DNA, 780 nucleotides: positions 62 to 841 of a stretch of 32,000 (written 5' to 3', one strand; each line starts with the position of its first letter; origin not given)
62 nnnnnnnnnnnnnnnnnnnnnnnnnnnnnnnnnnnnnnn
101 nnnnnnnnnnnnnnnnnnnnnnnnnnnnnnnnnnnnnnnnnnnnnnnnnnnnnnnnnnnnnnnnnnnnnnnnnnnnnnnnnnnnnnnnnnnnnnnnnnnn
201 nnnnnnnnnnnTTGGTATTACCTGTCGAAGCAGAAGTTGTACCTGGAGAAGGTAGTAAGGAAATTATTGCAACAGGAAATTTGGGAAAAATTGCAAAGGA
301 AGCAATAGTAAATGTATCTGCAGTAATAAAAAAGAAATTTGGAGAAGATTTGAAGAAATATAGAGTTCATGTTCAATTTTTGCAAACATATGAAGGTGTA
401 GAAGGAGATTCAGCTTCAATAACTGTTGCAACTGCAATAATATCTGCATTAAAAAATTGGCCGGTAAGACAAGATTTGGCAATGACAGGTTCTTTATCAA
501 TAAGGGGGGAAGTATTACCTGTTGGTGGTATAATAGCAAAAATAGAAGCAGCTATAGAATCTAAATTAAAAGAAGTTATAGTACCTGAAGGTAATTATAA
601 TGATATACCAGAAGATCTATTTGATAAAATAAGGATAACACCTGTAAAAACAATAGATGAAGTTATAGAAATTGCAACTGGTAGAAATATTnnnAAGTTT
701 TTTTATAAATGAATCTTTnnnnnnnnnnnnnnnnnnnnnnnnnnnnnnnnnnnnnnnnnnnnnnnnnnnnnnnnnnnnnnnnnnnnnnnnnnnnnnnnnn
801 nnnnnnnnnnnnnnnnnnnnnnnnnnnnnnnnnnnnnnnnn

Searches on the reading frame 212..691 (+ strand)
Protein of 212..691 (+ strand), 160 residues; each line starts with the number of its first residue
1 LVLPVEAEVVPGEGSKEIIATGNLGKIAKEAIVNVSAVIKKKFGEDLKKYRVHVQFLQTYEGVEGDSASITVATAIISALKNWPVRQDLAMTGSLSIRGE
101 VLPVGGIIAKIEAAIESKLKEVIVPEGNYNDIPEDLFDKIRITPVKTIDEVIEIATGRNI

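Call 6: search_protein_families(library=pfam, proteins=[window:212-691:+], max_evalue=0.1)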
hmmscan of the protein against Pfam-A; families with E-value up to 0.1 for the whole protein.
window:212-691:+ (160 aa): 3 families
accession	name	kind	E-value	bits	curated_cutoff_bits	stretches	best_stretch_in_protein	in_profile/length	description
PF05362.19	Lon_C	-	4.2e-33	115.1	21.1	1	2-155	42-202/205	Lon protease (S16) C-terminal proteolytic domain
PF13541.12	ChlI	-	7.5e-10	39.2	27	1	6-128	2-121/121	Subunit ChlI of Mg-chelatase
PF22349.1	Fervidolysin_SD2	-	0.0075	16.8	26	1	70-110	43-83/113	Fervidolysin, second beta-sandwich domain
